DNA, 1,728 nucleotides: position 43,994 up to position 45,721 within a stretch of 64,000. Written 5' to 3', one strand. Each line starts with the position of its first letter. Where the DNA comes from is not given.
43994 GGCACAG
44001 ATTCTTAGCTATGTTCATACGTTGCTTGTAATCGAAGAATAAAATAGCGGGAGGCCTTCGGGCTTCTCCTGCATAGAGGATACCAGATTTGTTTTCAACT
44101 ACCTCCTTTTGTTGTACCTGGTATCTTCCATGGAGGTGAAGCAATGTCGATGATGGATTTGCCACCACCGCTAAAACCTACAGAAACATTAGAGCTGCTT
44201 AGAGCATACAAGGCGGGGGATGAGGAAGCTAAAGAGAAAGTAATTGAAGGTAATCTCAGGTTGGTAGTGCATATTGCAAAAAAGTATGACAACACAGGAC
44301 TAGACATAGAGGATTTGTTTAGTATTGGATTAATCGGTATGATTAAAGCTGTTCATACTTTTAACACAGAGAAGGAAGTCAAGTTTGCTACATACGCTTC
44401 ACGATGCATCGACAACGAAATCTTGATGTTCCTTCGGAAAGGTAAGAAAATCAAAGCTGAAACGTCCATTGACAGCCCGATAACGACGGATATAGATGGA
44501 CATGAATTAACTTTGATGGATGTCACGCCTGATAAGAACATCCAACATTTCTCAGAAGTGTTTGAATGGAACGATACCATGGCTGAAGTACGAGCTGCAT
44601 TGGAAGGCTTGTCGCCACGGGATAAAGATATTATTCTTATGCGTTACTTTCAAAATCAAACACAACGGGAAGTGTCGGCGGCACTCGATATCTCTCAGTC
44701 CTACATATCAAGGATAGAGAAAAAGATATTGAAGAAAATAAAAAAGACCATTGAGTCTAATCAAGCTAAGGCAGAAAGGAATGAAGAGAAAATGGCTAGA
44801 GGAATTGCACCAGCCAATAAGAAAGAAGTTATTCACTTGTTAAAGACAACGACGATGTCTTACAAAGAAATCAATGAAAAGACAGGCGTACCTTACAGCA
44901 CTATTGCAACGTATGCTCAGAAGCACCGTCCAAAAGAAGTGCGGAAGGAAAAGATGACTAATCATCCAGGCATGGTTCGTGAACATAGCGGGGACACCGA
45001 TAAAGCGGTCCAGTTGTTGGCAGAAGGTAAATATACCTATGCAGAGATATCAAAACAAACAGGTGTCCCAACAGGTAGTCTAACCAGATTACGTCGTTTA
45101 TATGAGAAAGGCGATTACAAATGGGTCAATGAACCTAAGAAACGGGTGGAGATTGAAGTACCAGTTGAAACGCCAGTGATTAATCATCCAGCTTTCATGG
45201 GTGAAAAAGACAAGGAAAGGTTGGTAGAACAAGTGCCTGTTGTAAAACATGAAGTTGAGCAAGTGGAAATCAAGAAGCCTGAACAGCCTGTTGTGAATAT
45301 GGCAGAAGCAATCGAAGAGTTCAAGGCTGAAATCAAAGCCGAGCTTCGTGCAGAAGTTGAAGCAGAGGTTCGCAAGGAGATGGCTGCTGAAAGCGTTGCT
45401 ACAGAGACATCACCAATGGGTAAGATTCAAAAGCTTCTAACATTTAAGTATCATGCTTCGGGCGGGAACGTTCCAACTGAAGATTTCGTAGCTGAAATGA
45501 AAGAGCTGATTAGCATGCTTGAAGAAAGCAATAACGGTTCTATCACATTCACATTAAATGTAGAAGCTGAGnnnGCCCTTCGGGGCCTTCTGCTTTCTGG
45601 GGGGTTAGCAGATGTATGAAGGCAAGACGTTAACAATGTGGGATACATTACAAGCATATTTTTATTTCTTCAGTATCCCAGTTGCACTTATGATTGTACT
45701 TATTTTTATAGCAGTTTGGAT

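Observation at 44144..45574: SigF/SigG-like sporulation-type sigma factor with a 270-aa C-terminal extension bearing two extra HTH-like repeats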

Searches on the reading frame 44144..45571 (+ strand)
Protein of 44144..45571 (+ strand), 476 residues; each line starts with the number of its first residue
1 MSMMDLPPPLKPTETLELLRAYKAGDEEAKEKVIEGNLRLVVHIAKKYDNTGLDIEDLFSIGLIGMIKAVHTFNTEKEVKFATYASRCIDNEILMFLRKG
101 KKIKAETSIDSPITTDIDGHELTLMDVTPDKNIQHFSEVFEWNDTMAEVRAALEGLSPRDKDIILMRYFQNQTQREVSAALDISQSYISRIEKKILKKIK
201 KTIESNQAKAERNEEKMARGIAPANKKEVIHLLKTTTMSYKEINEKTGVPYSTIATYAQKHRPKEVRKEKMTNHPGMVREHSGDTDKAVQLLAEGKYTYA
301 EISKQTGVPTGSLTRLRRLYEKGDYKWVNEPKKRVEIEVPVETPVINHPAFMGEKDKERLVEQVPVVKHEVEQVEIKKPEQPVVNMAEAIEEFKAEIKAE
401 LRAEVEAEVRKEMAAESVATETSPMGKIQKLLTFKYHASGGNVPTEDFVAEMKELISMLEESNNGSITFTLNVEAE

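Call 3: search_protein_families(library=pfam, proteins=[window:44144-45571:+], max_evalue=1)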
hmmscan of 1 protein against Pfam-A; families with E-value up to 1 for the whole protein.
window:44144-45571:+ (476 aa): 28 families (the best 25 are shown)
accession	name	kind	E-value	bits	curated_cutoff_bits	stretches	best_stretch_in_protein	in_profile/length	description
PF04545.22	Sigma70_r4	-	4.4e-20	71.4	24.1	1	152-201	1-50/50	Sigma-70, region 4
PF04542.20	Sigma70_r2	-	5.5e-18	65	24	1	34-101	2-69/71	Sigma-70 region 2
PF08281.18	Sigma70_r4_2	-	3.3e-14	52.7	25.7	2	148-186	3-41/54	Sigma-70, region 4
PF13384.12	HTH_23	-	9.3e-09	35.3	24.6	1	288-323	10-45/50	Homeodomain-like domain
PF13518.12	HTH_28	-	1.2e-08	35.3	25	2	287-323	4-39/52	Helix-turn-helix domain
PF01371.25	Trp_repressor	-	6.9e-08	32.9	27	1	289-323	42-76/88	Trp repressor protein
PF01381.28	HTH_3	-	6.4e-06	26.5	23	1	173-194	11-32/55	Helix-turn-helix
PF01978.25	TrmB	-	4.5e-05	23.7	25.6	0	231-254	16-39/68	Sugar-specific transcriptional regulator TrmB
PF01022.26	HTH_5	-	0.00015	22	22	0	289-314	8-33/47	Bacterial regulatory protein, arsR family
PF13412.12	HTH_24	-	0.00034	20.6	21.9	0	291-317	12-39/48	Winged helix-turn-helix DNA-binding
PF13560.12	HTH_31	-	0.0016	19.2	27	1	172-193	15-36/64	Helix-turn-helix domain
PF13551.12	HTH_29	-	0.0026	18.3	28.1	1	287-324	3-40/64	Winged helix-turn helix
PF01527.26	HTH_Tnp_1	-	0.012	16.2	24.1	1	288-323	15-50/75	Transposase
PF12802.13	MarR_2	-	0.013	16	27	1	155-191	2-40/61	MarR family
PF25787.1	HTH_SB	-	0.028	14.6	43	1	234-261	19-46/53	Sleeping Beauty transposase HTH domain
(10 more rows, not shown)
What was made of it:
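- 44159..44458 (+): Sigma domain 2 (regions 1.2-2.4), aa 6-105. It starts at the LPPPL motif with only 5 residues before it, so there is no pro-peptide. Pfam Sigma70_r2 (call 3).
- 44579..44758 (+): Sigma domain 4, aa 146-205. Recognition helix is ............. Pfam Sigma70_r4 E=4.4e-20 (call 3).
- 44984..45112 (+): HTH module 2, aa 281-323. Pfam HTH_23 35.3 bits, HTH_28 35.3 bits, Trp_repressor 32.9 bits, all above cutoff (call 3).
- On Sigma-70 family sigma factor: Pfam Sigma70_r4 71.4 bits against cutoff 24.1, aa 152-201 (call 3).
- Checked: It is a sigma factor far beyond chance: Pfam Sigma70_r2 at aa 34-101 (E=5.5e-18) and Sigma70_r4 at aa 152-201 (E=4.4e-20) (call 3). Repeat 1 (aa 228-262) is sub-threshold (call 3).
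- Pfam Sigma70_r2 and r4 (call 3).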

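Call 4: search_protein_families(library=ncbifam, proteins=[window:44144-45571:+], max_evalue=0.01)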
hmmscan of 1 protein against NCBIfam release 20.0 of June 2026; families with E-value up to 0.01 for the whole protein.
window:44144-45571:+ (476 aa): 86 families (the best 25 are shown)
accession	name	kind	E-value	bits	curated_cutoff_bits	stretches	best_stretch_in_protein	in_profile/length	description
NF006158.0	PRK08301.1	equivalog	3e-66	223.3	339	1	6-204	37-238/241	RNA polymerase sporulation sigma factor SigE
NF004471.0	PRK05803.1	subfamily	2.4e-65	220.1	252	1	5-208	27-233/235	RNA polymerase sporulation sigma factor SigK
TIGR02835.1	spore_sigmaE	equivalog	2.9e-63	213.5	348.6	1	6-204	30-231/234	RNA polymerase sporulation sigma factor SigE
TIGR02846.1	spore_sigmaK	equivalog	9e-62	208.6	298.65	1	6-202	26-225/227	RNA polymerase sporulation sigma factor SigK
NF004052.0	PRK05572.1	subfamily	1.2e-41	143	311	2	11-110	15-114/252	SigF/SigG family RNA polymerase sporulation sigma factor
TIGR02885.1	spore_sigF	equivalog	3.2e-40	138.4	321.45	2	18-109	1-92/231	RNA polymerase sporulation sigma factor SigF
NF006071.0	PRK08215.1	equivalog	1.7e-38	132.7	372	2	8-109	17-118/258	RNA polymerase sporulation sigma factor SigG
TIGR02937.1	sigma70-ECF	superfamily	3.1e-36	124.5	42.9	1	28-202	1-164/165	sigma-70 family RNA polymerase sigma factor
TIGR02850.1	spore_sigG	equivalog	7.8e-35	120.5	457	2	8-109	14-115/254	RNA polymerase sporulation sigma factor SigG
TIGR02980.1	SigBFG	subfamily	1.1e-33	116.8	234.35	2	91-203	121-226/227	SigB/SigF/SigG family RNA polymerase sigma factor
TIGR02394.1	rpoS_proteo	equivalog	6.9e-28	97.9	378.7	2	8-92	26-110/285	RNA polymerase sigma factor RpoS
TIGR02393.1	RpoD_Cterm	equivalog_domain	7.2e-26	91.2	354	2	29-90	1-62/238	RNA polymerase sigma factor RpoD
NF005143.0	PRK06596.1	subfamily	3.7e-25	89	241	2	8-98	27-118/285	RNA polymerase factor sigma-32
NF004207.0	PRK05657.1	equivalog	4.9e-24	85.3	394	2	7-92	68-153/329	RNA polymerase sigma factor RpoS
TIGR02392.1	rpoH_proteo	equivalog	2.6e-23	83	323.1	2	10-97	16-104/270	RNA polymerase sigma factor RpoH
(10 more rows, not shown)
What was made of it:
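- On SigE (equivalog): It is the best-scoring family but below cutoff (call 4).
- On SigK (subfamily): The alignment starts at model position 27 of 235 (call 4).
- On ECF sigma factors with C-terminal extension: The best families are sporulation sigmas (call 4).
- Closest known: Bacterial SigE and SigK. Same: Best-scoring families (call 4).
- SigE 223.3 and SigK 220.1 bits against SigF/G 143 bits (call 4). The protein scores below the NCBIfam cutoffs for SigE (339) and SigK (252) (call 4).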

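Call 5: search_protein_families(library=phrogs, proteins=[window:44144-45571:+], max_evalue=0.01)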
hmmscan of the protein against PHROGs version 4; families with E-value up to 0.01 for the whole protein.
window:44144-45571:+ (476 aa): 33 families (the best 25 are shown)
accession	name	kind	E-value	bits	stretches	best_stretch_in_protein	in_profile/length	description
phrog_351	-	transcription regulation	2.5e-78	265.6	2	9-273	484-799/928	RNA polymerase sigma factor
phrog_8794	-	transcription regulation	1.3e-22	81.6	2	221-272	5-56/159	sigma factor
phrog_1740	-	transcription regulation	7.2e-15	55.5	1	20-234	48-246/567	RNA polymerase sigma factor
phrog_21612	-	transcription regulation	3.2e-14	53.4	1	27-105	12-90/600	RNA polymerase sigma factor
phrog_36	-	transcription regulation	2.9e-10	41.1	1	146-214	130-198/220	transcriptional regulator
phrog_1190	-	transcription regulation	3.9e-09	37.5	1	137-206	95-162/167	RNA polymerase sigma factor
phrog_13787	-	unknown function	6.9e-09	37.1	1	146-204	112-169/172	-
phrog_151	-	integration and excision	1.4e-08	34.8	1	156-279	64-188/582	transposase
phrog_3512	-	transcription regulation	3.3e-07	31.5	1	145-202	53-112/130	sigma factor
phrog_59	-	DNA, RNA and nucleotide metabolism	1.3e-06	29.1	2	144-270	245-326/423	HNH endonuclease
phrog_9425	-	transcription regulation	4.5e-06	27.3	0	235-260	18-43/72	transcriptional repressor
phrog_248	-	transcription regulation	1.6e-05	26.1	1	130-215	68-149/161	transcriptional activator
phrog_26445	-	unknown function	2.3e-05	25.8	1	223-265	3-45/101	-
phrog_6223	-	transcription regulation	3e-05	25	0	158-193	5-39/73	transcriptional repressor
phrog_4151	-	DNA, RNA and nucleotide metabolism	3.1e-05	24.9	1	225-271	8-54/154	DNA binding protein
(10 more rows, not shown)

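Call 7: search_dna_similar(query=window:44144-45571:+, collection=phages, mode=protein, max_rows=60, rows=spread)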
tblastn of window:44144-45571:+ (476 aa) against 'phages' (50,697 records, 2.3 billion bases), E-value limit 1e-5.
Records with a match: 171; places in all: 196; records where one place covers at least 80% of the query: 2.
Best place of each record, by identity: <60% 171.
By first word of the organism name: Bacillus 90; Bacteriophage 55; Prevotella 6; Salmonella 4; Klebsiella 4; Enterococcus 2; Acinetobacter 2; Cylindrospermopsis 2; Phage 1; Xanthomonas 1; and 4 more.
By host as written in the record: - 61; Bacillus cereus 14; Bacillus subtilis BEST7003 10; Bacillus subtilis 9; Bacillus megaterium 6; Prevotella sp. 6; Bacillus thuringiensis 4; Bacillus subtilis KACC 17797 3; and 39 more.
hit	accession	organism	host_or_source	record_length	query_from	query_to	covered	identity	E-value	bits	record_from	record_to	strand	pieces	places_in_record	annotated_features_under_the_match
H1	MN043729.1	Bacillus phage vB_BmeM-Goe8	Bacillus megaterium DSM 319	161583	25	476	95%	33.0%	3e-52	196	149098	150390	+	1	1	RNA polymerase sigma factor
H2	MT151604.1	Bacillus phage P59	Cytobacillus oceanisediminis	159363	21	266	52%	36.0%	9e-29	126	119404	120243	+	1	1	RNA polymerase sigma factor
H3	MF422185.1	Bacillus phage BSP10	Bacillus subtilis ATCC 15245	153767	21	320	60%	29.5%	3e-22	130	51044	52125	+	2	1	RNA polymerase sigma factor 2 | hypothetical protein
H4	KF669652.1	Bacillus phage Grass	Bacillus subtilis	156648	21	320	59%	30.0%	2e-21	128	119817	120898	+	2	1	RNA polymerase sigma-70 factor | DNA binding protein | ribosome_binding_site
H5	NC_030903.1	Bacillus phage SPG24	Bacillus subtilis G24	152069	21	320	60%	29.3%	3e-22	130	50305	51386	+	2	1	RNA polymerase sigma factor | sigma factor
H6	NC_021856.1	Bacillus phage phiNIT1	Bacillus subtilis (natto)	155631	21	320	60%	29.2%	8e-22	129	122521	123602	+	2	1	orf330: RNA polymerase sigma factor | orf137: sigma factor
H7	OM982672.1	Bacillus phage SBSphiJ5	Bacillus subtilis BEST7003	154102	21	308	56%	30.8%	4e-21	126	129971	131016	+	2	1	hypothetical protein (x2)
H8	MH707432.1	Bacillus phage BSP15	Bacillus subtilis KACC 17797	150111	21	320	60%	29.0%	1e-21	128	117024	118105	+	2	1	putative RNA polymerase sigma factor | hypothetical protein (x2)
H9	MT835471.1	Bacteriophage sp.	human fecal samples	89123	27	187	34%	50.6%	3e-35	145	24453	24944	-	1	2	record has no annotation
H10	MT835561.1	Bacteriophage sp.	human fecal samples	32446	23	187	35%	48.9%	8e-36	147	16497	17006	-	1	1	record has no annotation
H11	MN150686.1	Bacillus phage BC-T25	Bacillus sp.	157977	25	313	61%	27.2%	6e-19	96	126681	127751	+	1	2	putative RNA polymerase sigma 28 subunit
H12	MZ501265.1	Bacillus phage 278BB001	Bacillus subtilis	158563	20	268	52%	31.4%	6e-23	108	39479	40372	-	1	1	101: RNA polymerase sigma factor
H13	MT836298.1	Bacteriophage sp.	human fecal samples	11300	26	187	34%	47.9%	8e-34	141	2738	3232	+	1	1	record has no annotation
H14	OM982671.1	Bacillus phage SBSphiJ4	Bacillus subtilis BEST7003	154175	20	268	52%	30.7%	3e-21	103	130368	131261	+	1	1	hypothetical protein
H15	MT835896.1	Bacteriophage sp.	human fecal samples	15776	25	187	34%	46.8%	5e-34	142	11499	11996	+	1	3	record has no annotation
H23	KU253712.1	Bacillus phage Eldridge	Bacillus megaterium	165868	23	280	54%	24.3%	2e-11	73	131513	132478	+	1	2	RNA polymerase sigma factor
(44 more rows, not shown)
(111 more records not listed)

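Call 8: get_annotated_region(hit=H1, flank=5000)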
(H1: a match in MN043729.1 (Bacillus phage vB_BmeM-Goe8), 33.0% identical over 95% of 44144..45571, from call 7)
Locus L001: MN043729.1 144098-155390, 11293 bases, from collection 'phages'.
description: Bacillus phage vB_BmeM-Goe8, complete genome.
organism: Bacillus phage vB_BmeM-Goe8 (NCBI taxid 2593638)
taxonomy: Viruses; Duplodnaviria; Heunggongvirae; Uroviricota; Caudoviricetes; Herelleviridae; Bastillevirinae; Goettingenvirus; Goettingenvirus goe8
host: Bacillus megaterium DSM 319; source: -; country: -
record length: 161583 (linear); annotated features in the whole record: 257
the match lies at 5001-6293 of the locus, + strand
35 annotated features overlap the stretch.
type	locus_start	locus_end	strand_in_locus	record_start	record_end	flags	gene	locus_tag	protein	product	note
CDS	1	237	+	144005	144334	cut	-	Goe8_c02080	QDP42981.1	hypothetical protein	-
CDS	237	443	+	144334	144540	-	-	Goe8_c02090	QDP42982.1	hypothetical protein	-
CDS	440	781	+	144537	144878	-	-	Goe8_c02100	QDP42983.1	hypothetical protein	-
CDS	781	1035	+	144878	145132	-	-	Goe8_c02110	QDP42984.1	hypothetical protein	-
CDS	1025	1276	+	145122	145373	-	-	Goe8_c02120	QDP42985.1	hypothetical protein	-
CDS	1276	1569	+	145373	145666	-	-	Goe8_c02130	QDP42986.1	hypothetical protein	-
CDS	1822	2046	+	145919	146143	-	-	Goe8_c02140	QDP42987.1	hypothetical protein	-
CDS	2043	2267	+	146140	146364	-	-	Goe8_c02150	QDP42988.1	hypothetical protein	-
CDS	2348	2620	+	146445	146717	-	-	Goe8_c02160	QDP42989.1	hypothetical protein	-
CDS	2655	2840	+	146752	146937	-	-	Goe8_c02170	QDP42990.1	hypothetical protein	-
CDS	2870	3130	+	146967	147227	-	-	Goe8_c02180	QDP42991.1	putative membrane bound protein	-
CDS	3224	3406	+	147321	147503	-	-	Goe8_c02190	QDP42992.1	hypothetical protein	-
CDS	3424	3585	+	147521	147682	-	-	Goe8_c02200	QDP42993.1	hypothetical protein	-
CDS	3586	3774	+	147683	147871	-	-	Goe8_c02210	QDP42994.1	putative membrane bound protein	-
CDS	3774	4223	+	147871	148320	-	-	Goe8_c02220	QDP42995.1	hypothetical protein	-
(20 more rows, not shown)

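Call 9: get_annotated_region(hit=H6, flank=4000)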
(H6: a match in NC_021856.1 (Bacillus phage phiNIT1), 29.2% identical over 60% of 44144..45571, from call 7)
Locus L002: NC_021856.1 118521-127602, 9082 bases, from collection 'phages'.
description: Bacillus phage phiNIT1 DNA, complete genome.
organism: Bacillus phage phiNIT1 (NCBI taxid 207656)
taxonomy: Viruses; Duplodnaviria; Heunggongvirae; Uroviricota; Caudoviricetes; Herelleviridae; Bastillevirinae; Nitunavirus; Nitunavirus NIT1
host: Bacillus subtilis (natto); source: -; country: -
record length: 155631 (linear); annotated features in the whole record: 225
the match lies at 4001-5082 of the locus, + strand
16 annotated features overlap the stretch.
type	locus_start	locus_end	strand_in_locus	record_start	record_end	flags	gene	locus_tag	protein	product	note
CDS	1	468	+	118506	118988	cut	orf160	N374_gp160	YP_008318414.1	virion structural protein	Listeria phage A511 gp166-like protein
CDS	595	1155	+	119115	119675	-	orf186b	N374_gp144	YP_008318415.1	DNA binding protein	Listeria phage A511 gp167-like protein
CDS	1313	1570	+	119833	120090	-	orf85a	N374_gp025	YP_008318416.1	hypothetical protein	Bacillus phage SPO1 gp34.55-like protein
CDS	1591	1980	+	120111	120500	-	orf129b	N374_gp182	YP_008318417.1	hypothetical protein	-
CDS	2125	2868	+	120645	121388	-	orf247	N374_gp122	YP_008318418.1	hypothetical protein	-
CDS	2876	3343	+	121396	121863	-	orf155a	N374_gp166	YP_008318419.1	hypothetical protein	-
CDS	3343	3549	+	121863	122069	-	orf68d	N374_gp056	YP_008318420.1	hypothetical protein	-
CDS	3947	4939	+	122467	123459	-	orf330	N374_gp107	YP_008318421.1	RNA polymerase sigma factor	-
CDS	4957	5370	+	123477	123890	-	orf137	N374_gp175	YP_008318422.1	sigma factor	-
CDS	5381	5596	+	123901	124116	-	orf71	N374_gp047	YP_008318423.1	hypothetical protein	-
CDS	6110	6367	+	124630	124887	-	orf85b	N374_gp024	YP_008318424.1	hypothetical protein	-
CDS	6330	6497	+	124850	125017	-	orf55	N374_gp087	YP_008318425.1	hypothetical protein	-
CDS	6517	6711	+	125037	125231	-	orf64b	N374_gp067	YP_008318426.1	hypothetical protein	-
CDS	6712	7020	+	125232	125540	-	orf102b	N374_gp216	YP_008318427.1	hypothetical protein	-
CDS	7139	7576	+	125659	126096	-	orf145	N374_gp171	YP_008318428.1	hypothetical protein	-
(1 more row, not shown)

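Call 10: get_annotated_region(hit=H2, flank=3000)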
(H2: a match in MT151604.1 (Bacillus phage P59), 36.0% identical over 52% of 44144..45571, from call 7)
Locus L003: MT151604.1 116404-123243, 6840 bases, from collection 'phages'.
description: Bacillus phage P59, complete genome.
organism: Bacillus phage P59 (NCBI taxid 2723893)
taxonomy: Viruses; Duplodnaviria; Heunggongvirae; Uroviricota; Caudoviricetes; Herelleviridae; Bastillevirinae
host: Cytobacillus oceanisediminis; source: sediment; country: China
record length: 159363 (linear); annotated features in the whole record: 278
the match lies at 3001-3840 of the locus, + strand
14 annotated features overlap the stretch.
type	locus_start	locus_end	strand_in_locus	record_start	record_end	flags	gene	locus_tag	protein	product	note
CDS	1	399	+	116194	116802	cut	-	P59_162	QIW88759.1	hypothetical protein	-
CDS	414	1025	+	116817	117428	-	-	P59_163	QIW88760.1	hypothetical protein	-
CDS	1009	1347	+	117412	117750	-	-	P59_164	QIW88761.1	hypothetical protein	-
CDS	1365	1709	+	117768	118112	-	-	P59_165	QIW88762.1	putative primase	-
CDS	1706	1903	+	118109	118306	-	-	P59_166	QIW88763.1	hypothetical protein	-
CDS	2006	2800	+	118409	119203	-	-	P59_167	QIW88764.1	hypothetical protein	-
CDS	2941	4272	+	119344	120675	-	-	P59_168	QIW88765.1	RNA polymerase sigma factor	-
CDS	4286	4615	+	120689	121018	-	-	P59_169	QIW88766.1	hypothetical protein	-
CDS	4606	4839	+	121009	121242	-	-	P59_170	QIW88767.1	hypothetical protein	-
CDS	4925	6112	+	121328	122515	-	-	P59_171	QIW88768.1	tRNA processing protein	-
CDS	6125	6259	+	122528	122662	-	-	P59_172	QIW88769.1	hypothetical protein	-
CDS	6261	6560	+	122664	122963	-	-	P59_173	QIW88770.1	hypothetical protein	-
CDS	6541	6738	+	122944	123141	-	-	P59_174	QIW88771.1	hypothetical protein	-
CDS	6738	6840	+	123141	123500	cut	-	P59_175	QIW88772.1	hypothetical protein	-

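Call 14: find_homologous_proteins(query=window:44144-45571:+, max_evalue=0.00001)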
Query window:44144-45571:+ (476 aa): 367 proteins with E <= 0.00001 among 8000 candidates; the best 120 are listed.
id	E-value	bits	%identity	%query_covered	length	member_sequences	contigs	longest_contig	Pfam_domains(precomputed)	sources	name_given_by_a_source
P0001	3.6e-221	753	100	74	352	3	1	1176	PF01371.26,PF13384.13,PF01978.26,PF13518.13,PF01381.29,PF04545.23,PF08281.19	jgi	jgi:DNA-directed RNA polymerase specialized sigma24 family protein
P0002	2.8e-187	641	63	100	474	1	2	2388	PF01371.26,PF13384.13,PF01022.27,PF13518.13,PF05263.18,PF01381.29,PF04545.23,PF04542.21,PF08281.19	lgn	-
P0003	6.6e-179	613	62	100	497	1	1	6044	PF13384.13,PF13518.13,PF05263.18,PF01381.29,PF04545.23,PF04542.21,PF08281.19,PF13443.13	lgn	-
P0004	1.1e-89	319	33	99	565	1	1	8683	PF13518.13,PF07638.18,PF04545.23,PF04542.21,PF08281.19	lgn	-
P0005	1.1e-81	293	49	55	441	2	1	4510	PF04545.23,PF04542.21,PF08281.19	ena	-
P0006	4.4e-81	291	48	56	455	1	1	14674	PF04545.23,PF04542.21,PF08281.19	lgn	-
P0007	1.0e-77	280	37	99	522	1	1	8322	PF04545.23,PF04542.21,PF08281.19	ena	-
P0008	1.4e-76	276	50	42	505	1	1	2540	PF12844.14,PF13413.13,PF13384.13,PF13518.13,PF05263.18,PF09048.18,PF01381.29,PF04542.21,PF12802.14,PF08281.19,PF04539.23,PF16509.12,PF04545.23,PF13560.13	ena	-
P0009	8.9e-73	264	45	45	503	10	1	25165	PF13744.13,PF13384.13,PF16509.12,PF09048.18,PF01381.29,PF04545.23,PF04542.21,PF08281.19,PF04539.23,PF13560.13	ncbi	-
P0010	8.8e-72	260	47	57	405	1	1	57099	PF01381.29,PF04545.23,PF04542.21,PF08281.19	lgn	-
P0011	1.2e-66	244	34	99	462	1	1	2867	PF04545.23,PF04542.21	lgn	-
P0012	3.9e-61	225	49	30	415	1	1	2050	PF01381.29,PF04545.23,PF04542.21,PF12802.14,PF08281.19,PF04539.23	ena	-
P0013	3.1e-60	222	34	99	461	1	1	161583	PF04545.23,PF04542.21,PF08281.19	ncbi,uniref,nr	ncbi:RNA polymerase sigma factor [Bacillus phage vB_BmeM-Goe8]|uniref:RNA polymerase sigma factor n=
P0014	1.0e-57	214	47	34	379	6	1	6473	PF04545.23,PF04542.21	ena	-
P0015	2.5e-55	206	43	56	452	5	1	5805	PF04545.23,PF04542.21,PF08281.19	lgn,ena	-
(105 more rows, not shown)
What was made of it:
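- Closest known: Bacterial SigE and SigK. Same: About 50% identity to SigE (call 14).
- Checked: P0002 and P0003 are 63% and 62% identical over 100% of the length (call 14).
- About 50% identity to bacterial SigE over the core (call 14). A JGI fragment is 100% identical over 352 aa that span the junction (call 14).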
